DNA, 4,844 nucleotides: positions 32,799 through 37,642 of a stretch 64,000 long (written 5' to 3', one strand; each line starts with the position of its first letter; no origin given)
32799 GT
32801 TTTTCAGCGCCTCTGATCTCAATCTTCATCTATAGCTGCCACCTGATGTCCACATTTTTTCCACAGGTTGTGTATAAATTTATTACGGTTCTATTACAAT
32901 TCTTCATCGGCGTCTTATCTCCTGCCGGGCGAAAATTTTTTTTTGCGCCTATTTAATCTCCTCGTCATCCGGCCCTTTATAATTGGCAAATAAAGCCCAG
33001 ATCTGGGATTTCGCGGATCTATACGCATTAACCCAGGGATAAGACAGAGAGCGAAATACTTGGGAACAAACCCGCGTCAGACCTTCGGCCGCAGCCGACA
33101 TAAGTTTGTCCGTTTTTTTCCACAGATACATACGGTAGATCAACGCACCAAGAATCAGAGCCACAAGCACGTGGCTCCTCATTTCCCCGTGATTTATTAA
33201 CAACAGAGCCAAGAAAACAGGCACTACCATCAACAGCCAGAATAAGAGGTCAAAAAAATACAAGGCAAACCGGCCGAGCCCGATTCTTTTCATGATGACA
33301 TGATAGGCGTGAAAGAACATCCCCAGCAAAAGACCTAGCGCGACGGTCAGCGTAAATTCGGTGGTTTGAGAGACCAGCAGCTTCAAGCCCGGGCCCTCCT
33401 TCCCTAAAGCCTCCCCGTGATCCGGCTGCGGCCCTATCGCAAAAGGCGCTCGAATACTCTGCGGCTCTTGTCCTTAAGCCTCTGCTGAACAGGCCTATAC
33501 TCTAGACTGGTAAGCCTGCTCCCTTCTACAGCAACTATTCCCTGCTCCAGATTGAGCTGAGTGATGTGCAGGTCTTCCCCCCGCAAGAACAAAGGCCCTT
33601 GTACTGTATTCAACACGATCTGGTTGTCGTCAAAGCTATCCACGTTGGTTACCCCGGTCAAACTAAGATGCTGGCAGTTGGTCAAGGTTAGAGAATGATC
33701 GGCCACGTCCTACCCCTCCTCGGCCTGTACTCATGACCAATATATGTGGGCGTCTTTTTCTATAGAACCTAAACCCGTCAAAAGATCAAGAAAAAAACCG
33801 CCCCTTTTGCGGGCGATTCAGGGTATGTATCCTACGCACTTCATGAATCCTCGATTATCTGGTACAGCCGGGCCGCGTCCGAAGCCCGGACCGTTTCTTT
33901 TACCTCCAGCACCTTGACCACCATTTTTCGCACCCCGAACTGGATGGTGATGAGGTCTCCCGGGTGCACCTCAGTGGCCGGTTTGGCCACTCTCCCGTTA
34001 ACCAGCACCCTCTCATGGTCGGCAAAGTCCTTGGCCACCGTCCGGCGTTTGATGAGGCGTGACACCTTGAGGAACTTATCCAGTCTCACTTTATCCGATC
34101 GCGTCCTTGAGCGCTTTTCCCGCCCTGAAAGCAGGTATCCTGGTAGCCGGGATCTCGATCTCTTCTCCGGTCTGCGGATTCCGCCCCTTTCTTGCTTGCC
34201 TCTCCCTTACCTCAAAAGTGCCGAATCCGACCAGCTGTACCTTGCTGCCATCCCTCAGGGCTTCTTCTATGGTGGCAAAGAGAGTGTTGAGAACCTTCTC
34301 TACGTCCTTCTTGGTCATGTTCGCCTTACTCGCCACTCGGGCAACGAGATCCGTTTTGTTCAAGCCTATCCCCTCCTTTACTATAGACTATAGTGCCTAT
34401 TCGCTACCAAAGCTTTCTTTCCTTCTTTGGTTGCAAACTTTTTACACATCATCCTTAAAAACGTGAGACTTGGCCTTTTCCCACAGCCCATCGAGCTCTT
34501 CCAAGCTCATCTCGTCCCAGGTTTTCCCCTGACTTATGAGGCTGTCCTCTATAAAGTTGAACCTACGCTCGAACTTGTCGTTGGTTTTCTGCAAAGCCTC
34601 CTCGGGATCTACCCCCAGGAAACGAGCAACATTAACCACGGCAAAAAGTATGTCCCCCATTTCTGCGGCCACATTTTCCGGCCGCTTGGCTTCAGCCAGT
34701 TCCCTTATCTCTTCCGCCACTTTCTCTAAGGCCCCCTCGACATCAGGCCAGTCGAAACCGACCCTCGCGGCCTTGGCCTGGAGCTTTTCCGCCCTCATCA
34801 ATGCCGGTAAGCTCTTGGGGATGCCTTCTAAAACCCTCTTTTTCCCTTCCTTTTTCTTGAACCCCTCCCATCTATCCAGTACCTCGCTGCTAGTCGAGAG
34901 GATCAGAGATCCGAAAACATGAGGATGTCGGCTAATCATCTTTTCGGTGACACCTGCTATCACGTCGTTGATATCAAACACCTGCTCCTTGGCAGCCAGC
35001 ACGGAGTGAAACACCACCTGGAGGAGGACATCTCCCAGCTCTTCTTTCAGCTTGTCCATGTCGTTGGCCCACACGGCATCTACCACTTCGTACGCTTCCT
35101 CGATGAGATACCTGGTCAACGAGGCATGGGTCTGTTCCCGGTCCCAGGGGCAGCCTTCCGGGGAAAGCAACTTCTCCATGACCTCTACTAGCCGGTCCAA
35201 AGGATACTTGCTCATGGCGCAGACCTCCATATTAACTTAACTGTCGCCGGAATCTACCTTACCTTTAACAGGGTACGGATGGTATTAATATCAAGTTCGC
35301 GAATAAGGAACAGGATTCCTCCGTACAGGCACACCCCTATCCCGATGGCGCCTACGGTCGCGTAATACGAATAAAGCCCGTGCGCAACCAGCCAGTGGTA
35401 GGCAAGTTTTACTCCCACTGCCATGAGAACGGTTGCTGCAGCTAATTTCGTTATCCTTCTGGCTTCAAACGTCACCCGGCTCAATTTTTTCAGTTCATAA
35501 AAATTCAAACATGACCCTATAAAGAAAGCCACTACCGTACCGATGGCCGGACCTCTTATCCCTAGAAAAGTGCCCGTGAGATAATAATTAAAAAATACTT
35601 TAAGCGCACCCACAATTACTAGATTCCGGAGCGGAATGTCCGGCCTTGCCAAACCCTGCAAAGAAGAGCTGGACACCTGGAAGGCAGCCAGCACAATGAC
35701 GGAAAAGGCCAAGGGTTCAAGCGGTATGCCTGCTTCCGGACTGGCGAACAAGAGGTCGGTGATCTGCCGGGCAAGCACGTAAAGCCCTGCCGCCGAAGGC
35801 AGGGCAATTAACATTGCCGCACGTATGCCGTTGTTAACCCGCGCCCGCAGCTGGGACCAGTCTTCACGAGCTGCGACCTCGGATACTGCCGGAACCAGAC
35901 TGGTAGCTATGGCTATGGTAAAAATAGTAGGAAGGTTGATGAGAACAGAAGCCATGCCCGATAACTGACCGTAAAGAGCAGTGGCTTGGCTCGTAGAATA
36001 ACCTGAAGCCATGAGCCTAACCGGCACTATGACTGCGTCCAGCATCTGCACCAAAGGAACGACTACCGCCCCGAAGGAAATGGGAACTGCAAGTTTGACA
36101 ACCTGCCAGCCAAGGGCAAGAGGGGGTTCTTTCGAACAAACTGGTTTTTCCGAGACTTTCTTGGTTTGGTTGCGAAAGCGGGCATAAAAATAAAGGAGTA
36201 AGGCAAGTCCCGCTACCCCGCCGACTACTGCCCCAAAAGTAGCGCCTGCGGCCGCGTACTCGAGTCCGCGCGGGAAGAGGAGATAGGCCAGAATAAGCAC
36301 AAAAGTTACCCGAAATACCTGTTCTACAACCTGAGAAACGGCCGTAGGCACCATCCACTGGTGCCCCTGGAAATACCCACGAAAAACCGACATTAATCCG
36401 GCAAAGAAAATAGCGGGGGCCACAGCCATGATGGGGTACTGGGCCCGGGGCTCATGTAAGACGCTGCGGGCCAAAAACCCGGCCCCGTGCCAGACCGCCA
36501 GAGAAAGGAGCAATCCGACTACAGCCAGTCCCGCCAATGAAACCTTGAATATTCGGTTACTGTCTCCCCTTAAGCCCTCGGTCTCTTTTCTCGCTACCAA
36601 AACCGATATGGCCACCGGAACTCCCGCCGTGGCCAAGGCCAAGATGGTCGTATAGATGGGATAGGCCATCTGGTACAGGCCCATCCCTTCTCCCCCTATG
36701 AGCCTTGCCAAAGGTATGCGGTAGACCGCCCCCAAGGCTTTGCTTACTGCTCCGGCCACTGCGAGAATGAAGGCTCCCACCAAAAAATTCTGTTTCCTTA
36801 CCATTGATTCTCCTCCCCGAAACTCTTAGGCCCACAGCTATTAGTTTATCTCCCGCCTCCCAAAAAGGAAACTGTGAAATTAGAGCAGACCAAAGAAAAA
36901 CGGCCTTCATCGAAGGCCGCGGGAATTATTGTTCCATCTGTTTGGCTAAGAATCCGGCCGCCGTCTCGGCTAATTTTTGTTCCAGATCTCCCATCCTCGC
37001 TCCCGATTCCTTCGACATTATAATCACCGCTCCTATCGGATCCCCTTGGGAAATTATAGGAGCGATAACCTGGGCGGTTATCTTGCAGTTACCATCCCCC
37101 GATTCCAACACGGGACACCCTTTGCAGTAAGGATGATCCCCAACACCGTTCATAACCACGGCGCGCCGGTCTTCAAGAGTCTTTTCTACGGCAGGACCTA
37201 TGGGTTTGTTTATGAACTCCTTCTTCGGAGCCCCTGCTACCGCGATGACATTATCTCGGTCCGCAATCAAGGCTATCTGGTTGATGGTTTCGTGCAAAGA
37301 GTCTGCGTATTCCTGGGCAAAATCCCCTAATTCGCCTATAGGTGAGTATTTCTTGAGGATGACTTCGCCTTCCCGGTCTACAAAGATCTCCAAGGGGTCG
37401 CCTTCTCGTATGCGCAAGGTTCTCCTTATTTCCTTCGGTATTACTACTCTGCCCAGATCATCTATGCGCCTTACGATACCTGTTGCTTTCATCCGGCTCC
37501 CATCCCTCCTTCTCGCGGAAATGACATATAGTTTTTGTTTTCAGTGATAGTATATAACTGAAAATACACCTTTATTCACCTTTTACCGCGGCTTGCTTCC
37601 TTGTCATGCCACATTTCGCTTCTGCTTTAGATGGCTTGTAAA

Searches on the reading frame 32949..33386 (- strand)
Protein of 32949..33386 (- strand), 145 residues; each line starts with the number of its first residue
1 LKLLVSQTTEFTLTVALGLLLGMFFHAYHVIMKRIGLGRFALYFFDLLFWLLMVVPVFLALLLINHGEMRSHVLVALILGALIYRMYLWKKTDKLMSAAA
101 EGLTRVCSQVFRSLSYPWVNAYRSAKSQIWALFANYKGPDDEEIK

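Call 11: search_protein_families(library=pfam, proteins=[window:32949-33386:-], max_evalue=0.000001)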
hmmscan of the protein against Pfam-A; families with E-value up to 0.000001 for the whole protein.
window:32949-33386:- (145 aa): 1 family
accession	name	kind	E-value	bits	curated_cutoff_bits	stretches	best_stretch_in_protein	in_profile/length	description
PF09578.15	Spore_YabQ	-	4.9e-17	62.3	27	1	11-88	1-78/79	Spore cortex protein YabQ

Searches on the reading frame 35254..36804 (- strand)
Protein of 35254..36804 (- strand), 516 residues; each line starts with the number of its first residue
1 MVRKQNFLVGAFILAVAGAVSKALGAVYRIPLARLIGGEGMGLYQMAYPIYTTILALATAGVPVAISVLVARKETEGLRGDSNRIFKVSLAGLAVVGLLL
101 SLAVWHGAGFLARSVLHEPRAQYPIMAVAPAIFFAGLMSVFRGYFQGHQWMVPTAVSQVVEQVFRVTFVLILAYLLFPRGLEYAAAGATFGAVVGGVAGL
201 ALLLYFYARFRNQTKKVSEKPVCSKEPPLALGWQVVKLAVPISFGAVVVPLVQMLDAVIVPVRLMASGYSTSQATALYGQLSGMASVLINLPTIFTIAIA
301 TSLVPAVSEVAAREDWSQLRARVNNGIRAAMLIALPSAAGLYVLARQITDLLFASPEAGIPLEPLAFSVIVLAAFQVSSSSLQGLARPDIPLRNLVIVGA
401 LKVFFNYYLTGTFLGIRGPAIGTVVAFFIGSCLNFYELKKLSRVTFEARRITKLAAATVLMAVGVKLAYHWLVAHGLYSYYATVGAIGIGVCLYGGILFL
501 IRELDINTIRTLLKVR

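Call 10: search_protein_families(library=pfam, proteins=[window:35254-36804:-], max_evalue=0.000001)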
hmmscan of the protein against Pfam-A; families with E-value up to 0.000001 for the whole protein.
window:35254-36804:- (516 aa): 4 families
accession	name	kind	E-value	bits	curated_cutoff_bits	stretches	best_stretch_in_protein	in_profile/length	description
PF01943.22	Polysacc_synt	-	1.8e-33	116.6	28.2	1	10-309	4-272/274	Polysaccharide biosynthesis protein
PF03023.19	MurJ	-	4.9e-18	65.4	27.4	1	128-468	104-430/451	Lipid II flippase MurJ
PF13440.11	Polysacc_synt_3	-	8.4e-11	42.1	23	0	32-177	2-137/293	Polysaccharide biosynthesis protein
PF01554.23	MatE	-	6.7e-08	32.8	24.9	0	284-407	33-160/161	MatE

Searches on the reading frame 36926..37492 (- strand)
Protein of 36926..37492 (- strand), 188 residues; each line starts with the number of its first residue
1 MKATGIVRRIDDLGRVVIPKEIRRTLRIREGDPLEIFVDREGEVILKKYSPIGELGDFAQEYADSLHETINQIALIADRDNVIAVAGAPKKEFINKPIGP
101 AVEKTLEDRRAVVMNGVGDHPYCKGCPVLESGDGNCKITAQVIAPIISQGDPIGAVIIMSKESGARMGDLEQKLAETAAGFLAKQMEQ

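Call 10: search_protein_families(library=pfam, proteins=[window:36926-37492:-], max_evalue=0.000001)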
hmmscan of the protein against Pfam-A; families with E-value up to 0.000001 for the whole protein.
window:36926-37492:- (188 aa): 3 families
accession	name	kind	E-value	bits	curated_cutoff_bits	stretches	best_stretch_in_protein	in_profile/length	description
PF15714.11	SpoVT_C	-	5.2e-48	162.8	27.5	1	54-187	1-128/128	Stage V sporulation protein T C-terminal, transcription factor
PF04014.23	MazE_antitoxin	-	1.7e-13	50.7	24.7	1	7-51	1-45/48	Antidote-toxin recognition MazE, bacterial antitoxin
PF13185.12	GAF_2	-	1.2e-07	32.5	28.6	1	54-182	6-131/136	GAF domain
